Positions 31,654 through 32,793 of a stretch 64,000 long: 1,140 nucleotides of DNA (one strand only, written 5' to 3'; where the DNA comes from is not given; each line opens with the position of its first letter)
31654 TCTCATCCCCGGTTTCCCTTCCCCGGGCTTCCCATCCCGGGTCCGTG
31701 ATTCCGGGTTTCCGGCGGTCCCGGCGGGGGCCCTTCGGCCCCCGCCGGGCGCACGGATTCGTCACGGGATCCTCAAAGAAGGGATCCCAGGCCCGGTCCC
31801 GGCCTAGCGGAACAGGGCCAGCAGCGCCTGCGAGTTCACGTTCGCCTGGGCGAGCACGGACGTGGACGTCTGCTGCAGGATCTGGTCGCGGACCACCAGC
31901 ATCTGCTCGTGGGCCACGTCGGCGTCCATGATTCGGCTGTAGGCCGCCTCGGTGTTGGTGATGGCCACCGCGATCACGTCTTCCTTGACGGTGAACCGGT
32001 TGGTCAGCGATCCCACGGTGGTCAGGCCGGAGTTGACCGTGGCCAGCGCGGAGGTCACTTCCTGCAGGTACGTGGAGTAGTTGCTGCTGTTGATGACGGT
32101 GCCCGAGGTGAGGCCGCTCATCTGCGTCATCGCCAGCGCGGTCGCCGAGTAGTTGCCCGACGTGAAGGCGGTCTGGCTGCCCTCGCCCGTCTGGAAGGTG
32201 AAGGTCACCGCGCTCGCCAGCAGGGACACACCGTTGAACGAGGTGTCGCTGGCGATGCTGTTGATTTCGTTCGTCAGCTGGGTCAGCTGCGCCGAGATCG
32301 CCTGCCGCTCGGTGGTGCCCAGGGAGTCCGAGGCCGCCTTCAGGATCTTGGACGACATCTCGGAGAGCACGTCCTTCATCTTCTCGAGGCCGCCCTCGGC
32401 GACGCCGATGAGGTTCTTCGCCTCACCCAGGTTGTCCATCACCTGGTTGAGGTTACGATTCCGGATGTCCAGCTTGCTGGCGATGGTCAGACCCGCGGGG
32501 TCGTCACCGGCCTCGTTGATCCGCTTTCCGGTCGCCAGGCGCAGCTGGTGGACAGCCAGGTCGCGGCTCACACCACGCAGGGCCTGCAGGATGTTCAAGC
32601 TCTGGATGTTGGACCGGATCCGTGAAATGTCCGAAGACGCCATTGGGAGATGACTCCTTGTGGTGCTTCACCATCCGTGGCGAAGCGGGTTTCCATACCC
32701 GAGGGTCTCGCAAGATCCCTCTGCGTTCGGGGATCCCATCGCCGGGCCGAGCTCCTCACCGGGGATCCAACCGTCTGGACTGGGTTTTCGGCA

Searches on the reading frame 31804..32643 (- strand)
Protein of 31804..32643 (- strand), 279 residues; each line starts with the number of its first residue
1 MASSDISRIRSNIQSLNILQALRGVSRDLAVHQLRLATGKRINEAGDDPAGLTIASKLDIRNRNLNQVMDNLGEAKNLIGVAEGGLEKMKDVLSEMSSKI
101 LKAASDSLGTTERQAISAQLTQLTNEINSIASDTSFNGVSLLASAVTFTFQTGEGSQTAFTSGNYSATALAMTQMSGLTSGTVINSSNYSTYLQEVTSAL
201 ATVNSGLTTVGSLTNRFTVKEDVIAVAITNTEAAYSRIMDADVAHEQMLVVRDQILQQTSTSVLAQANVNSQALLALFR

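Call 5: search_protein_families(library=pfam, proteins=[window:31804-32643:-], max_evalue=0.01)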
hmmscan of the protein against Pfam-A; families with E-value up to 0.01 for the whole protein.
window:31804-32643:- (279 aa): 2 families
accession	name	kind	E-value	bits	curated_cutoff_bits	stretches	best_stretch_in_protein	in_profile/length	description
PF00669.25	Flagellin_N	-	1.7e-30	106.3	26.6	1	9-145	1-137/139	Bacterial flagellin N-terminal helical region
PF00700.27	Flagellin_C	-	1.4e-15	57.8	23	1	193-278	1-86/86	Bacterial flagellin C-terminal helical region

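Call 38: find_homologous_proteins(query=window:31804-32643:-, max_evalue=1e-60)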
Query window:31804-32643:- (279 aa): 249 proteins with E <= 1e-60 among 5189 candidates; the best 120 are listed.
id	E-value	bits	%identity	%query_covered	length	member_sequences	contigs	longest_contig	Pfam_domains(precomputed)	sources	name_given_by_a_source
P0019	1.0e-161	554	100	100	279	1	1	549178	PF00700.28,PF00669.26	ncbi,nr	ncbi:MAG: flagellin [Candidatus Eisenbacteria bacterium]|nr:flagellin [Candidatus Eisenbacteria bact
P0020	3.2e-149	513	91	100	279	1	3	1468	PF00700.28,PF00669.26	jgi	jgi:flagellin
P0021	2.9e-146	503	90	100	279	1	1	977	PF00700.28,PF00669.26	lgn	-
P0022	2.4e-143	494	88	100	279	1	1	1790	PF00700.28,PF00669.26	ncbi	-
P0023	3.8e-142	490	89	100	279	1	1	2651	PF00700.28,PF00669.26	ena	-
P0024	8.4e-141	485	87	100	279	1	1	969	PF00700.28,PF00669.26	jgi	jgi:flagellin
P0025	8.9e-141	485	87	100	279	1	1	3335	PF00700.28,PF00669.26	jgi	jgi:flagellin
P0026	6.0e-140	483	86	100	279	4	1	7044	PF00700.28,PF00669.26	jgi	jgi:flagellin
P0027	3.9e-139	480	87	100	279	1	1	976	PF00700.28,PF00669.26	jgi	-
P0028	9.1e-139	479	87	100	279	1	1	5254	PF00700.28,PF00669.26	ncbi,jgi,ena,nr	ncbi:MAG TPA: flagellin [Candidatus Saccharimonadales bacterium]|nr:flagellin [Candidatus Saccharimo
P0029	1.9e-125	435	78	100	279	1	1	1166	PF00700.28,PF00669.26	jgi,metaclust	metaclust:\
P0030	1.7e-124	432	78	100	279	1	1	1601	PF00700.28,PF00669.26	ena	-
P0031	4.2e-124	431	78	100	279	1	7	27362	PF00700.28,PF00669.26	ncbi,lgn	-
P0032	1.1e-121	423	76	100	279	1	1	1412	PF00700.28,PF00669.26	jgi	jgi:flagellin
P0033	3.4e-120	418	75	100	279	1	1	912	PF00700.28,PF00669.26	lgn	-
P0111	5.5e-86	306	56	100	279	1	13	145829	PF00700.28,PF00669.26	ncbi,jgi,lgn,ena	-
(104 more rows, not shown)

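Call 39: find_encoding_contigs(protein=P0020, flank=3000, max_places=4)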
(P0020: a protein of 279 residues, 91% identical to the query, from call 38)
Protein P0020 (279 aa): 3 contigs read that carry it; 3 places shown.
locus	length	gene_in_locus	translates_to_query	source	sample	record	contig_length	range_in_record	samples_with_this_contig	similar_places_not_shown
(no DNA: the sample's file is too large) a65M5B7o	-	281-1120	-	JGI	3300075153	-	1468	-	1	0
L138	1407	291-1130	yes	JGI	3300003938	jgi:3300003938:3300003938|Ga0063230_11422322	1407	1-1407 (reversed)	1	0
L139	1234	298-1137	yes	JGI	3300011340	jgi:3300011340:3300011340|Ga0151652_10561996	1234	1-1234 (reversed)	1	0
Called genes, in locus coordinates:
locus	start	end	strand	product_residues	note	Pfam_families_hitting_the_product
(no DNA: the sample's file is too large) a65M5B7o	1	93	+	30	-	?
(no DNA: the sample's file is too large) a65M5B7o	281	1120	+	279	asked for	PF00669:Flagellin_N, PF00700:Flagellin_C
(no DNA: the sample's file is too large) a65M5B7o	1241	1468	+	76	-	?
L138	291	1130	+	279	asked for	PF00669:Flagellin_N, PF00700:Flagellin_C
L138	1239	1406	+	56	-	?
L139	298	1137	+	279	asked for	PF00669:Flagellin_N, PF00700:Flagellin_C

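Call 40: find_encoding_contigs(protein=P0023, flank=3000, max_places=3)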
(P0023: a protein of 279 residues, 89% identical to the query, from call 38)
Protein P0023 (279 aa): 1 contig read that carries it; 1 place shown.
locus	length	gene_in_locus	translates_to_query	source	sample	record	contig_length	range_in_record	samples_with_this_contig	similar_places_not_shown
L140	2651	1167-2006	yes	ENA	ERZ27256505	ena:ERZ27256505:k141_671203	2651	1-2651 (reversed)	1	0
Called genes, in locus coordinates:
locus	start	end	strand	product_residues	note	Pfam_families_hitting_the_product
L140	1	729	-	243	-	?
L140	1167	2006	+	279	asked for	PF00669:Flagellin_N, PF00700:Flagellin_C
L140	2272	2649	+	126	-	?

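Call 41: find_encoding_contigs(protein=P0026, flank=3000, max_places=3)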
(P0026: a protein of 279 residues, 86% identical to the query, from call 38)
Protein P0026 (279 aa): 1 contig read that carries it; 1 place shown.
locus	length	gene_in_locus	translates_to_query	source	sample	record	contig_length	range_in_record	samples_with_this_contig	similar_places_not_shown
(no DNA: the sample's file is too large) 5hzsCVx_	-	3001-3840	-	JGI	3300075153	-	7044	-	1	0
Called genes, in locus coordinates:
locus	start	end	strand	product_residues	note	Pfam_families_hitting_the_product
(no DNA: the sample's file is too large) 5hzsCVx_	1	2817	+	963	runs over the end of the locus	PF00535:Glycos_transf_2, PF14559:TPR_19, PF00535:Glycos_transf_2, PF13424:TPR_12, PF13414:TPR_11, PF13432:TPR_16, PF00515:TPR_1, PF07719:TPR_2, +13 more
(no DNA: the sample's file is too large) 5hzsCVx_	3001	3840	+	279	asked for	PF00669:Flagellin_N, PF00700:Flagellin_C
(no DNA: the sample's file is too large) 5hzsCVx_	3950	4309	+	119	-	PF02561:FliS (weak)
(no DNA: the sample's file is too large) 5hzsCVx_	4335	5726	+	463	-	PF02465:FliD_N, PF07195:FliD_C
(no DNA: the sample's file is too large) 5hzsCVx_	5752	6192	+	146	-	PF03646:FlaG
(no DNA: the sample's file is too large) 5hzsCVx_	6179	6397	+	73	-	?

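Call 55: find_encoding_contigs(protein=P0111, flank=2500, max_places=10)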
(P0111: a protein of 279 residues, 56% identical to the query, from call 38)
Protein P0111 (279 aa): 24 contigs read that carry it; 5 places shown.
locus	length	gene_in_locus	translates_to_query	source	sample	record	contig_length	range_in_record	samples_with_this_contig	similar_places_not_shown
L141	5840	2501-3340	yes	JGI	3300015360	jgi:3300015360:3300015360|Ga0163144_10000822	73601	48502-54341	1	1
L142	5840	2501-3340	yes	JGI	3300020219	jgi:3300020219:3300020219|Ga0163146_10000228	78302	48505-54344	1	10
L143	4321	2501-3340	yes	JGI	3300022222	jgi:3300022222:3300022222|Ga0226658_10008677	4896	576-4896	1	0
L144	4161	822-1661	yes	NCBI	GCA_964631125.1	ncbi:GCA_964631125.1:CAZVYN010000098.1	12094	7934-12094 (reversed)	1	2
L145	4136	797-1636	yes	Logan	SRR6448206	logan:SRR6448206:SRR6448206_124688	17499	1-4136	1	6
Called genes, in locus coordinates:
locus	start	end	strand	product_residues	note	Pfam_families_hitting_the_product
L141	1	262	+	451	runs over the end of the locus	PF00460:Flg_bb_rod (faint), PF22638:FlgK_D1, PF06429:Flg_bbr_C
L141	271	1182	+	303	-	PF00669:Flagellin_N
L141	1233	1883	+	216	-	PF02623:FliW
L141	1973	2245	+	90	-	PF02599:CsrA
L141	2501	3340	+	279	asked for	PF00669:Flagellin_N, PF00700:Flagellin_C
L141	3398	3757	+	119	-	PF02561:FliS (faint)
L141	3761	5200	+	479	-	PF02465:FliD_N, PF07195:FliD_C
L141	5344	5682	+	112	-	-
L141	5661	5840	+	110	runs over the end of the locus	-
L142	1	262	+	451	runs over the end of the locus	PF00460:Flg_bb_rod (faint), PF22638:FlgK_D1, PF06429:Flg_bbr_C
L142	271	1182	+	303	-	PF00669:Flagellin_N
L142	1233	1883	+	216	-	PF02623:FliW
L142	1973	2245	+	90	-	PF02599:CsrA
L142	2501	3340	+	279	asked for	PF00669:Flagellin_N, PF00700:Flagellin_C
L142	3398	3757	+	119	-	PF02561:FliS (faint)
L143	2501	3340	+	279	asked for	PF00669:Flagellin_N, PF00700:Flagellin_C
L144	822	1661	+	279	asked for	PF00669:Flagellin_N, PF00700:Flagellin_C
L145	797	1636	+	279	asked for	PF00669:Flagellin_N, PF00700:Flagellin_C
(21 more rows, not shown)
